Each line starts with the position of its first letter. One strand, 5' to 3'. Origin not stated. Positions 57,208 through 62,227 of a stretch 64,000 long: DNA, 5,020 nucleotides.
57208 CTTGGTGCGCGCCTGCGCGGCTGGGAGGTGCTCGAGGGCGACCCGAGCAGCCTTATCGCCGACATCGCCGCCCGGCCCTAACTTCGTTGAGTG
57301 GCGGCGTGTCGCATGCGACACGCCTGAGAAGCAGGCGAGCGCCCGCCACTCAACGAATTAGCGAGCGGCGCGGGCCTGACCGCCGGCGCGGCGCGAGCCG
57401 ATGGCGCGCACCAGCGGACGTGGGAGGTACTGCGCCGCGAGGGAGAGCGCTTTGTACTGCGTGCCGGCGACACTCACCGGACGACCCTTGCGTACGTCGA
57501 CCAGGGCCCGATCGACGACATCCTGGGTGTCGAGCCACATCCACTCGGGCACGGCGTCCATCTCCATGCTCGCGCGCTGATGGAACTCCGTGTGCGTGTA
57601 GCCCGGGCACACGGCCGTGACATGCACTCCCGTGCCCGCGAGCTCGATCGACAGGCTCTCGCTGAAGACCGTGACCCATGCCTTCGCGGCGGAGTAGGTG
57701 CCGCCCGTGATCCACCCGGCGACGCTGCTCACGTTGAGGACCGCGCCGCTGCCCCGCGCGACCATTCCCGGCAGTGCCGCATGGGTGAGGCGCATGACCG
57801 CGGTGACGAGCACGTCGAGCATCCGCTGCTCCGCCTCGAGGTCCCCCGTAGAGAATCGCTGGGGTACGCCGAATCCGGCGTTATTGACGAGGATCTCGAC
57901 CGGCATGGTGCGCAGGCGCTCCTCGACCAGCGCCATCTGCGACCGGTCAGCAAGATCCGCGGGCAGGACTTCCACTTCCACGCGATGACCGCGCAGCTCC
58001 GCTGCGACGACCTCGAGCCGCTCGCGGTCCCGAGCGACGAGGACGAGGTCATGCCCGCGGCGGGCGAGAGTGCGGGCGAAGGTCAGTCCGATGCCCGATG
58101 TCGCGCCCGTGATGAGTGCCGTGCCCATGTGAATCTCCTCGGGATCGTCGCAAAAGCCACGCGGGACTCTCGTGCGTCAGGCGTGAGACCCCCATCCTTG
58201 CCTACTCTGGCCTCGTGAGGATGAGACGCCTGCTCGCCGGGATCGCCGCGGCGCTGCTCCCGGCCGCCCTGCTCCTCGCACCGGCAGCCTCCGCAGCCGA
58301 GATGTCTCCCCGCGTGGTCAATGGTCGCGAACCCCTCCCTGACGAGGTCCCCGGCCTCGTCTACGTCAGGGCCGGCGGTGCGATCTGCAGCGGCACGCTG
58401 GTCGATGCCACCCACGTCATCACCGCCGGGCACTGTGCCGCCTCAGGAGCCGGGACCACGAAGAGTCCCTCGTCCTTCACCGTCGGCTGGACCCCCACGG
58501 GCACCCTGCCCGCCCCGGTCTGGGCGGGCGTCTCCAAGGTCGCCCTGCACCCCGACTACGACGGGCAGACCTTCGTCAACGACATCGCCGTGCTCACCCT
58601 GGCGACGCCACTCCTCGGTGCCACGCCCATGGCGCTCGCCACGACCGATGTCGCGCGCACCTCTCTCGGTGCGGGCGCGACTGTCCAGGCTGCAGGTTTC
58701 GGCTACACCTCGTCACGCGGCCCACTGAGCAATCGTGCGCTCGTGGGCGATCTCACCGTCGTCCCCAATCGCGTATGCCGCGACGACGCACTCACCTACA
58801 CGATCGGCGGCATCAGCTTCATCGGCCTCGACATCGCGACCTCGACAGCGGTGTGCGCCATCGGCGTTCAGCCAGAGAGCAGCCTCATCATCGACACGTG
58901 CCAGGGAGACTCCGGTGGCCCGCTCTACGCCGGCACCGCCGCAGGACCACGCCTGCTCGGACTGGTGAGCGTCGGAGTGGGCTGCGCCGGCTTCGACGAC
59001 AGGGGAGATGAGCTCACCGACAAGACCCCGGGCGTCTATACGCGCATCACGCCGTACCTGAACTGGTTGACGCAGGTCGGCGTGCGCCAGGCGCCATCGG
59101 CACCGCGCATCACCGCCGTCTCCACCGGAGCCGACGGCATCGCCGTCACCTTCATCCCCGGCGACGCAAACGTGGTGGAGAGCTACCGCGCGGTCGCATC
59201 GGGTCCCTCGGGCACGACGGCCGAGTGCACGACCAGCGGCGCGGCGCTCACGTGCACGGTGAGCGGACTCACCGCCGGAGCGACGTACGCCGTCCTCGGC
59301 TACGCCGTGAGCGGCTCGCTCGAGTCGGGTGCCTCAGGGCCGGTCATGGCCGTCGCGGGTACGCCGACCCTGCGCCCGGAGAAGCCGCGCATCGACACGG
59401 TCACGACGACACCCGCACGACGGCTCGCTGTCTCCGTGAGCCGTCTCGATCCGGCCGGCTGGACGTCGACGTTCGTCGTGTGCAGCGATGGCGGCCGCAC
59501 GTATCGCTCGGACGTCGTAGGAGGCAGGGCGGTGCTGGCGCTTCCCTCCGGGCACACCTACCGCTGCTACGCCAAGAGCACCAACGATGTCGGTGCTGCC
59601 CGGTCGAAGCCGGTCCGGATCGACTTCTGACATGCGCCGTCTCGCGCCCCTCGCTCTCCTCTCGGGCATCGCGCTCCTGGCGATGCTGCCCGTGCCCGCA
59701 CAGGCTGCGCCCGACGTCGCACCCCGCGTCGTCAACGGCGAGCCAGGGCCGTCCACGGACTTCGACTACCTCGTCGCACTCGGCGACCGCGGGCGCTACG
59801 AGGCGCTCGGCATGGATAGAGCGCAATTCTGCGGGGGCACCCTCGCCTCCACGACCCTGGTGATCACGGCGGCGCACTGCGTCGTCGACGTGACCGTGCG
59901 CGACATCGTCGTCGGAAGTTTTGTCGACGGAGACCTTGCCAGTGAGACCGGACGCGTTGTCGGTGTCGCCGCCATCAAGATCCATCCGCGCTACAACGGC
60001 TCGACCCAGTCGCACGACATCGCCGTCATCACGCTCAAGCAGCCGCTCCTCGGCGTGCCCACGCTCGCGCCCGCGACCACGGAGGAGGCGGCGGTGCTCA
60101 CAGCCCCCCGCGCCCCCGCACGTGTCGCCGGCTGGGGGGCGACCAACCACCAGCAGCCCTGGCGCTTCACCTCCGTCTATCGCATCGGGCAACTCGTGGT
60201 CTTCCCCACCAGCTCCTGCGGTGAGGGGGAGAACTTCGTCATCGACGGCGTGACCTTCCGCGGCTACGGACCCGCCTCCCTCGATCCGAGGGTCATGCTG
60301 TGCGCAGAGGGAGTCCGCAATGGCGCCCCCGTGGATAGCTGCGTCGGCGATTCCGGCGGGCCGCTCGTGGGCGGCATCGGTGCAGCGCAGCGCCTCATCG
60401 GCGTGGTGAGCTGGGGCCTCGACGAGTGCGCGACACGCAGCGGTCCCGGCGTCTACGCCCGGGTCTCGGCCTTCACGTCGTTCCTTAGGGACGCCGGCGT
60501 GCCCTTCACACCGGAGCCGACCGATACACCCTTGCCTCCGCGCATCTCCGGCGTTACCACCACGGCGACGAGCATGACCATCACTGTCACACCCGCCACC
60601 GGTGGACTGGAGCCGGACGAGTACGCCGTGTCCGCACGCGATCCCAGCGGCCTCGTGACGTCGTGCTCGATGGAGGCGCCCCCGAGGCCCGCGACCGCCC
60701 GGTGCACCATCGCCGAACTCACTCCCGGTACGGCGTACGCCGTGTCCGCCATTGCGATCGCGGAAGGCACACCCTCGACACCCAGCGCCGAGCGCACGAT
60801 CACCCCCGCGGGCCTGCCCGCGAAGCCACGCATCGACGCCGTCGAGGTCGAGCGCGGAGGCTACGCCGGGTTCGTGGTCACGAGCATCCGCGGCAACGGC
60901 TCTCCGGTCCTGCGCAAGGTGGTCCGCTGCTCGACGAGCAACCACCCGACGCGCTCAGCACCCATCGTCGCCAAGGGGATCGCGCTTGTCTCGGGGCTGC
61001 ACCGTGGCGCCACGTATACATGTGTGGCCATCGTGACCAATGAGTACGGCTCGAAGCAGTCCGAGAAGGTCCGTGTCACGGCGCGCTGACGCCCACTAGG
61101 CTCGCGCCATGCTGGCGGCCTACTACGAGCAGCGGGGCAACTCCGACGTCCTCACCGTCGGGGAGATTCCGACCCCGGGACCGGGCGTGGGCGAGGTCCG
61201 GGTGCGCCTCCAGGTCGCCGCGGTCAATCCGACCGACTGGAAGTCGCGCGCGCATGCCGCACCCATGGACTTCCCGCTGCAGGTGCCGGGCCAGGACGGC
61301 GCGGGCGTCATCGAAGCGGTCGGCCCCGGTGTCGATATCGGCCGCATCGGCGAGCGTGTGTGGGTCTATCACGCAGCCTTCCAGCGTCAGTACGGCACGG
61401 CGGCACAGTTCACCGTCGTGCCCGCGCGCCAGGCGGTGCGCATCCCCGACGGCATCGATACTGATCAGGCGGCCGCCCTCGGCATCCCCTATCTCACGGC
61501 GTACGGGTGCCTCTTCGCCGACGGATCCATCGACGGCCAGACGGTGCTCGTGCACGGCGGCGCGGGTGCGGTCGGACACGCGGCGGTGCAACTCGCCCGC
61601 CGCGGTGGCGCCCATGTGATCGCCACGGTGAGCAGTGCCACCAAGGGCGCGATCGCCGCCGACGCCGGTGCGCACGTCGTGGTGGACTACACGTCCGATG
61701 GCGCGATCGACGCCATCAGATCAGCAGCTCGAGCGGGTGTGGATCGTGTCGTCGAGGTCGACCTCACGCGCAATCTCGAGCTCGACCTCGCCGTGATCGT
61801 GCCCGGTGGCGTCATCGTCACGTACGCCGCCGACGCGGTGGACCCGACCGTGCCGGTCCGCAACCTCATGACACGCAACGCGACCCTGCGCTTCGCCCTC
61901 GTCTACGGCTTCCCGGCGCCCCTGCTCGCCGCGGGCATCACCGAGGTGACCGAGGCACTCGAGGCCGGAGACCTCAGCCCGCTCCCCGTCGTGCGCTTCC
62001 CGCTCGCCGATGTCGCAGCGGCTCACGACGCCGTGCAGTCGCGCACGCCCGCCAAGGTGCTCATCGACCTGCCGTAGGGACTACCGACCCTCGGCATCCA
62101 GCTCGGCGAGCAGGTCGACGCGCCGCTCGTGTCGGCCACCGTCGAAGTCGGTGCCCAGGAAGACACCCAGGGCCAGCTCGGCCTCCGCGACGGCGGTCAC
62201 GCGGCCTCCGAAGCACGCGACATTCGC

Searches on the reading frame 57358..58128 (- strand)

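Call 45: search_protein_families(library=pfam, proteins=[window:57358-58128:-], max_evalue=0.001)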
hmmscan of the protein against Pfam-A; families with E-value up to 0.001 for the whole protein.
window:57358-58128:- (256 aa): 6 families
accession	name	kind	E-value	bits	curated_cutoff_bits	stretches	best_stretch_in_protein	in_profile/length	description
PF00106.31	adh_short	-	6.5e-45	153.5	26.6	1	3-187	2-191/195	short chain dehydrogenase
PF13561.12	adh_short_C2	-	2.9e-27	96.2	27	1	8-187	1-185/236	Enoyl-(Acyl carrier protein) reductase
PF08659.16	KR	-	1.4e-14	54.9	22.6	1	2-159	1-163/180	KR domain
PF13439.12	Glyco_transf_4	-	0.00047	20.7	28.5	0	16-57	10-50/170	Glycosyltransferase Family 4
PF01370.27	Epimerase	-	0.00048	20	20.9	1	4-94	1-82/240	NAD dependent epimerase/dehydratase family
PF13460.12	NAD_binding_10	-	0.00054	20.3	27.2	1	8-60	1-55/184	NAD(P)H-binding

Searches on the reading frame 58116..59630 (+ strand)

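Call 45: search_protein_families(library=pfam, proteins=[window:58116-59630:+], max_evalue=0.001)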
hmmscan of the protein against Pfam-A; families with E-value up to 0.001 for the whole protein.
window:58116-59630:+ (504 aa): 1 family
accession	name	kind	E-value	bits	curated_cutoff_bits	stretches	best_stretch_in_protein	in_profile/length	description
PF00089.32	Trypsin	-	1.6e-29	103.8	20.6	1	68-318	2-220/220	Trypsin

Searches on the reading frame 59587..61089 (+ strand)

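Call 45: search_protein_families(library=pfam, proteins=[window:59587-61089:+], max_evalue=0.001)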
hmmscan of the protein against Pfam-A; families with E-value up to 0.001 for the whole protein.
window:59587-61089:+ (500 aa): 2 families
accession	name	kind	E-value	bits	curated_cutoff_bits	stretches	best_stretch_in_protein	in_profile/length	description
PF00089.32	Trypsin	-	6.7e-38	131.1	20.6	1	49-299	2-219/220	Trypsin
PF00041.27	fn3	-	1.4e-07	32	25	1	320-400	6-81/84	Fibronectin type III domain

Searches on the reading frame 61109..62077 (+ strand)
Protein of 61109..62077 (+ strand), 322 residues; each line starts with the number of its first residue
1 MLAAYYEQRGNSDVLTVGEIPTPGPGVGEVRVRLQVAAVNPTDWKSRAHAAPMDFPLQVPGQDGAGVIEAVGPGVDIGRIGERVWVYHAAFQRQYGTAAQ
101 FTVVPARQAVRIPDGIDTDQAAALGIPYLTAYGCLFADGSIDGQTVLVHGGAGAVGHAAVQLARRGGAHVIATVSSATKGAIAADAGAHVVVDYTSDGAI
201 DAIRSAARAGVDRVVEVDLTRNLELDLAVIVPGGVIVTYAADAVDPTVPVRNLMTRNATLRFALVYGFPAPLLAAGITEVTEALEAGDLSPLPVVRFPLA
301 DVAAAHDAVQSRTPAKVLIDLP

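Call 45: search_protein_families(library=pfam, proteins=[window:61109-62077:+], max_evalue=0.001)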
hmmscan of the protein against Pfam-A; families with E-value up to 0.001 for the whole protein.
window:61109-62077:+ (322 aa): 3 families
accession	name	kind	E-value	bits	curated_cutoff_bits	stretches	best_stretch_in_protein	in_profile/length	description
PF00107.32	ADH_zinc_N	-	2.3e-17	63.6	31.8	1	154-267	1-116/129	Zinc-binding dehydrogenase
PF08240.17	ADH_N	-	2.1e-13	50.8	23.5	1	28-114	3-104/104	Alcohol dehydrogenase GroES-like domain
PF13602.12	ADH_zinc_N_2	-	3.8e-11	44.5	27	1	187-312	2-126/134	Zinc-binding dehydrogenase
